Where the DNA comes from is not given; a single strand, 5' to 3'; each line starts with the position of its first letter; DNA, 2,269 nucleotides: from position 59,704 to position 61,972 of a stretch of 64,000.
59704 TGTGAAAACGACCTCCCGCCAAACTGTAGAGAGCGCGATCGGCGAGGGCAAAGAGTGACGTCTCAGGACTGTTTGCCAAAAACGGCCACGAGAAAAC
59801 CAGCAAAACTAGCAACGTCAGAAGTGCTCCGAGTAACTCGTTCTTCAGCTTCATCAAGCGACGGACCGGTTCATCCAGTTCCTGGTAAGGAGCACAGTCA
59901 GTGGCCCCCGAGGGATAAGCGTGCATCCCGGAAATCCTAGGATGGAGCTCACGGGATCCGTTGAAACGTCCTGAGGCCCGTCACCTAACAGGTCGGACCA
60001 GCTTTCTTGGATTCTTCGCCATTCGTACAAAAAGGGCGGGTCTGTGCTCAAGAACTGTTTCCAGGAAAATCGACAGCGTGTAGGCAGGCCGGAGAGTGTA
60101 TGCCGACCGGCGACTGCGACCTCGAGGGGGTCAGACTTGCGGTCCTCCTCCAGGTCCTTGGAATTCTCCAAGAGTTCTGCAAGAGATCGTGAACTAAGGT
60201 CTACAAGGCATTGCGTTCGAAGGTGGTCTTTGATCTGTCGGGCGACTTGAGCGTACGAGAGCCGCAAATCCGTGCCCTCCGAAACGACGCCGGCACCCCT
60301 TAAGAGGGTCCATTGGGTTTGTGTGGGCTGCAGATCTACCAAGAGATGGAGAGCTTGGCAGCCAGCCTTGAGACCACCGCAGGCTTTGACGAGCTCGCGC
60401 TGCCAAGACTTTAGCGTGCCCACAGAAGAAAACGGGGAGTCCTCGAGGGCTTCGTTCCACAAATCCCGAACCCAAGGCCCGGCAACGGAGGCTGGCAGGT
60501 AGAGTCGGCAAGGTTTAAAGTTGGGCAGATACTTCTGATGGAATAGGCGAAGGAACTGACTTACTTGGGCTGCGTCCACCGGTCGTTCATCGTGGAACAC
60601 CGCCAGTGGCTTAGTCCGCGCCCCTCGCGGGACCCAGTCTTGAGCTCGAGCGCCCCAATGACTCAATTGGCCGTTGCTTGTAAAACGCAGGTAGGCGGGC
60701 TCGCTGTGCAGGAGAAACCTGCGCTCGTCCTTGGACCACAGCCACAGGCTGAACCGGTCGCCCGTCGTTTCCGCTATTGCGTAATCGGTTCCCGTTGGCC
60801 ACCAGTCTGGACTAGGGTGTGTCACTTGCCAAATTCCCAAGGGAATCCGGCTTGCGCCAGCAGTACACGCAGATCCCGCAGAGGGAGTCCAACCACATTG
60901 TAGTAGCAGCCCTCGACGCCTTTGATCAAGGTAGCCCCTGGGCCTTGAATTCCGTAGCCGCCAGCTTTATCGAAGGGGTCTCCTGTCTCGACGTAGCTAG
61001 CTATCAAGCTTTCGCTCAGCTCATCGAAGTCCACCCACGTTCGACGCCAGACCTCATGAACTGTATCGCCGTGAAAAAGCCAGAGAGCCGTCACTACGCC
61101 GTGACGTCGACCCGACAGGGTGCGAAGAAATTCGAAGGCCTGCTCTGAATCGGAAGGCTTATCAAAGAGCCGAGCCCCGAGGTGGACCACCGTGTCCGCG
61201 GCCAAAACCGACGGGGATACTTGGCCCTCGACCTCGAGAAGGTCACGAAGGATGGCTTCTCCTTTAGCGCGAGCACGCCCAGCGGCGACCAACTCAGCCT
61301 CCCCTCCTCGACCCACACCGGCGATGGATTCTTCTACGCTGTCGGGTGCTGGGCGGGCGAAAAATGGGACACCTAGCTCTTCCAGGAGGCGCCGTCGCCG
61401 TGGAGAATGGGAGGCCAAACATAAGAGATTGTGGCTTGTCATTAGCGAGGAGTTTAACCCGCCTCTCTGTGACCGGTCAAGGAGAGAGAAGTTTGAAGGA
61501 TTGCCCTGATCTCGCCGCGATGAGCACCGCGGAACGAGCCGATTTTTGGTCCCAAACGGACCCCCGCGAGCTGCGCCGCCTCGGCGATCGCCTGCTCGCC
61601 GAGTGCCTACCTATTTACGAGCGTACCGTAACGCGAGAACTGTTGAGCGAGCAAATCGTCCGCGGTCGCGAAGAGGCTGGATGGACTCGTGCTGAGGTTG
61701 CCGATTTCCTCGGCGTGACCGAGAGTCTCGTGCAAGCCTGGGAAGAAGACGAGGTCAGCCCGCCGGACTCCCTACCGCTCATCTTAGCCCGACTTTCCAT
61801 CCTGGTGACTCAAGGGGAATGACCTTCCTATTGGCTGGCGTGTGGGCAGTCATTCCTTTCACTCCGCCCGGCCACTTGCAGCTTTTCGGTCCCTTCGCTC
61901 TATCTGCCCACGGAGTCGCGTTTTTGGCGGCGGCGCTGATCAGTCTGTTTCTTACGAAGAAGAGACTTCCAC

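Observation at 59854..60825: MreB-position gene encodes an actin-fold-like protein with all three nucleotide-binding motifs degenerate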

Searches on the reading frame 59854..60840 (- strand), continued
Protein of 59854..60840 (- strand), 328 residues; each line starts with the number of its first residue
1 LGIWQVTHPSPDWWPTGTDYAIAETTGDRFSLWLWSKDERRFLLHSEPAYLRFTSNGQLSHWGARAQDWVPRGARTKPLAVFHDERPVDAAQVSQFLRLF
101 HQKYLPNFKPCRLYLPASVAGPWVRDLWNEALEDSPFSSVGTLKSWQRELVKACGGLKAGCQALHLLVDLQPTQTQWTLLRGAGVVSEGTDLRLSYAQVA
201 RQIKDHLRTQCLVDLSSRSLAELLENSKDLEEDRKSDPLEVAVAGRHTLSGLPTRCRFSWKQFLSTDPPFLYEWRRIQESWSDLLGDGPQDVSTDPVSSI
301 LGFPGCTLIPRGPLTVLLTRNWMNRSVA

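Call 39: find_encoding_contigs(protein=P0004, flank=10000, max_places=3)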
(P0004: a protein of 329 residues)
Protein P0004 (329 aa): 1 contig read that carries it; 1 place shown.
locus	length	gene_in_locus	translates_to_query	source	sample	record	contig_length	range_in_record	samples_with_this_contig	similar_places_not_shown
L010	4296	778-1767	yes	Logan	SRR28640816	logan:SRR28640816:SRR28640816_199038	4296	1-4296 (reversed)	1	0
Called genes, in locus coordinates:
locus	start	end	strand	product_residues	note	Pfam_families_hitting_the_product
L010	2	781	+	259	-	?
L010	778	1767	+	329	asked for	-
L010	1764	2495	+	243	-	-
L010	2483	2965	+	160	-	-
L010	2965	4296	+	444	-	?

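Call 71: search_protein_families(library=pfam, alignment_id=A2, max_evalue=10)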
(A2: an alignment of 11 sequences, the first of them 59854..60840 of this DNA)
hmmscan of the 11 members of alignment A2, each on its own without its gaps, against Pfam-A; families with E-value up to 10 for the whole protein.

A. member 1, window:59854-60840:- (328 aa): 0 families

B. families by the number of members that match (of 11 scanned): 2 families
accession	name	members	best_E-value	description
PF06723.19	MreB_Mbl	3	0.00034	MreB/Mbl protein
PF19236.4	ADAMTS_CR_3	1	0.0058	ADAMTS cysteine-rich domain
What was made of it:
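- On MreB/Mbl (PF06723): 3 of 11 family members have weak hits, best E=3.4e-4 (call 71).
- On Other actin-like families (FtsA, ParM, PilM, Hsp70 NBD): No Pfam hit to any of them in 11 members (call 71).
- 3 of 11 members hit PF06723 weakly and no other actin-like family (call 71).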

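Call 82: search_protein_families(library=pfam, proteins=[L005:8987-9316:-, L007:3222-3608:-], max_evalue=1)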
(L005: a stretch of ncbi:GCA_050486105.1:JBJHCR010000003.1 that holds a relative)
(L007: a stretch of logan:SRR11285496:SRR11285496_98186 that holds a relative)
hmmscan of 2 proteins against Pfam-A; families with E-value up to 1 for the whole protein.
L005:8987-9316:- (109 aa): 2 families
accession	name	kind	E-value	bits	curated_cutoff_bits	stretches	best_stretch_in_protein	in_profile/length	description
PF01381.28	HTH_3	-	9.2e-05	22.8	23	1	59-90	5-36/55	Helix-turn-helix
PF13413.12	HTH_25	-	0.0034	17.6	24.6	1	58-88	5-35/62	Helix-turn-helix domain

L007:3222-3608:- (128 aa): 5 families
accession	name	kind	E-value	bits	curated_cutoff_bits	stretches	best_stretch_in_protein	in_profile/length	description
PF13560.12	HTH_31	-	0.00015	22.4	27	1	74-108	6-40/64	Helix-turn-helix domain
PF01381.28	HTH_3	-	0.00022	21.6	23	1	76-111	3-39/55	Helix-turn-helix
PF13384.12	HTH_23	-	0.01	16.1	24.6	1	74-102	10-37/50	Homeodomain-like domain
PF13413.12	HTH_25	-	0.018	15.3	24.6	1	76-108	4-36/62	Helix-turn-helix domain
PF08281.18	Sigma70_r4_2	-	0.031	14.4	25.7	1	78-101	22-45/54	Sigma-70, region 4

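Call 83: list_cluster_members(proteins=[P0008, P0001, P0002, P0006, P0004])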
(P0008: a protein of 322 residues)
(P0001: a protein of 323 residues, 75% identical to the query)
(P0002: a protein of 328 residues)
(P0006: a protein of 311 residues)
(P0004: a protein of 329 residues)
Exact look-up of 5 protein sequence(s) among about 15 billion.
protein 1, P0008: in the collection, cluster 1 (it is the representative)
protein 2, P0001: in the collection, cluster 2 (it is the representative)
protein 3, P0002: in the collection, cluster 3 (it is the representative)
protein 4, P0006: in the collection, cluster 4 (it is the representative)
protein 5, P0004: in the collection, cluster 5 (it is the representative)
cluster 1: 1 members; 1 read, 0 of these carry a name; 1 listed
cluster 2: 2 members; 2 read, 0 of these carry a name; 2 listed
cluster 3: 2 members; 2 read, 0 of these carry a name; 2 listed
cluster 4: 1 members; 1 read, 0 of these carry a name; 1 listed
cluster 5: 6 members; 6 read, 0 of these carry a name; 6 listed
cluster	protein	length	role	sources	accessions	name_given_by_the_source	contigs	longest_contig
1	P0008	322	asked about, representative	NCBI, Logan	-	-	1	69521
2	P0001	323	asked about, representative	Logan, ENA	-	-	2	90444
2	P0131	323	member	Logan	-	-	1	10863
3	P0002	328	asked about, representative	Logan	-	-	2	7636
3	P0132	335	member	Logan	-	-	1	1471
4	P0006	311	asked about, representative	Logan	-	-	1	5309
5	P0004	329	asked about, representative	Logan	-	-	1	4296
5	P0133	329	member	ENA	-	-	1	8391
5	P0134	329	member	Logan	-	-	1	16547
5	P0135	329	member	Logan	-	-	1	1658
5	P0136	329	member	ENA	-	-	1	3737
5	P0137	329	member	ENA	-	-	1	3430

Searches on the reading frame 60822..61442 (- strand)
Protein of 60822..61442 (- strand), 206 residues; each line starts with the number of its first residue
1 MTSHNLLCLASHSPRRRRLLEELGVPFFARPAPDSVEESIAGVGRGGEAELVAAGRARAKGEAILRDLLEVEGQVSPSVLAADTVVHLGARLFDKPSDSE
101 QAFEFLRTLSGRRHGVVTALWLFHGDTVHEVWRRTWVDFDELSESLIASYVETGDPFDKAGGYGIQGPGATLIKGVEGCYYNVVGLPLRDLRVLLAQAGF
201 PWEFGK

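Call 3: search_protein_families(library=pfam, proteins=[window:60822-61442:-], max_evalue=1)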
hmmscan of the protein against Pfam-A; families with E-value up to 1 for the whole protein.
window:60822-61442:- (206 aa): 1 family
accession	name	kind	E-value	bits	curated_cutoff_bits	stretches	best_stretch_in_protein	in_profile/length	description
PF02545.19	Maf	-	1.9e-49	168.3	27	1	7-197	2-186/187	Maf-like protein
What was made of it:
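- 60822..61442 (-): maf, the first gene of the operon. PF02545, 1.9e-49 (call 3).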

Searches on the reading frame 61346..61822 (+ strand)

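Call 19: search_protein_families(library=ncbifam, proteins=[window:61346-61822:+], max_evalue=10)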
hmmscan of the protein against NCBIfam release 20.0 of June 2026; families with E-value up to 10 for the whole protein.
window:61346-61822:+ (158 aa): 12 families
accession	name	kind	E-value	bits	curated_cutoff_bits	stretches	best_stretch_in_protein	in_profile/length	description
TIGR03830.1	CxxCG_CxxCG_HTH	subfamily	2.8e-06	27.1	61.8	1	92-149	58-115/127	type II TA system antitoxin MqsA family protein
TIGR03070.1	couple_hipB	subfamily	6.6e-05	22.8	71.65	1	100-137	3-40/58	type II toxin-antitoxin system Y4mF family antitoxin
TIGR00270.2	TIGR00270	equivalog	0.0023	17.8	110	1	101-143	77-119/159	multiprotein bridging factor aMBF1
NF040522.1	VC1465_fam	subfamily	0.0045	17.1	70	1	107-138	4-35/111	VC1465 family Xer recombination activation factor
NF007257.0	PRK09706.1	subfamily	0.0049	16.7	101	1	98-140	4-46/135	transcriptional repressor DicA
NF007481.0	PRK10072.1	equivalog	0.012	16.1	110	1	104-141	38-75/96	HTH-type transcriptional regulator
NF047542.1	telomere_Tap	equivalog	0.012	14.4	600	1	105-139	23-57/695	telomere-associated protein Tap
NF041951.1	phage_RstR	subfamily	0.052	13.8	80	1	100-139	3-42/108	RstR family transcriptional repressor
TIGR03879.1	near_KaiC_dom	domain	0.084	13.4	65.1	1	105-131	28-54/91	probable regulatory domain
NF058600.1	TransRegSco1979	equivalog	0.12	11.4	350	1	94-138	3-47/280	Sco1979 family transcriptional regulator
NF007408.0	PRK09943.1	equivalog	0.15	11.6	211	1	102-140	10-48/185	HTH-type transcriptional regulator PuuR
NF052239.1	antitox_spr1629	equivalog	0.2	10.7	335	1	105-139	8-42/377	spr1629 family repressor/antitoxin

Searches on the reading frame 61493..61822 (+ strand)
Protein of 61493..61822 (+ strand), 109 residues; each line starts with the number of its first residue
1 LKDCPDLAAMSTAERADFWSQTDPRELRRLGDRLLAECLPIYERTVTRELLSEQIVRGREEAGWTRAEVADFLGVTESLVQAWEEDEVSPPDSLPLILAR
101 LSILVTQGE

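Call 82: search_protein_families(library=pfam, proteins=[window:61493-61822:+], max_evalue=1)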
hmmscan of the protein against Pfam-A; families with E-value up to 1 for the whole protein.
window:61493-61822:+ (109 aa): 9 families
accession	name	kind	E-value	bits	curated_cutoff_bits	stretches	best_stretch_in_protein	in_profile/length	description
PF01381.28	HTH_3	-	4.9e-06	26.9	23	1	59-91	5-37/55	Helix-turn-helix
PF13560.12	HTH_31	-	6.3e-06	26.8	27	1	59-93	10-45/64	Helix-turn-helix domain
PF13384.12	HTH_23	-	0.00012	22.2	24.6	1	54-83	9-37/50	Homeodomain-like domain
PF13413.12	HTH_25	-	0.00076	19.7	24.6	1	58-89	5-36/62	Helix-turn-helix domain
PF04545.22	Sigma70_r4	-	0.039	13.9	24.1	1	54-80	11-37/50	Sigma-70, region 4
PF08281.18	Sigma70_r4_2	-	0.083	13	25.7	1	55-82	18-45/54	Sigma-70, region 4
PF03553.21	Na_H_antiporter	-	0.12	12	23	1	63-106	170-212/303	Na+/H+ antiporter family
PF12844.13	HTH_19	-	0.13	12.6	30.2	1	59-87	8-36/64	Helix-turn-helix domain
PF02954.25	HTH_8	-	0.16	12.1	22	1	60-76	15-31/42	Bacterial regulatory protein, Fis family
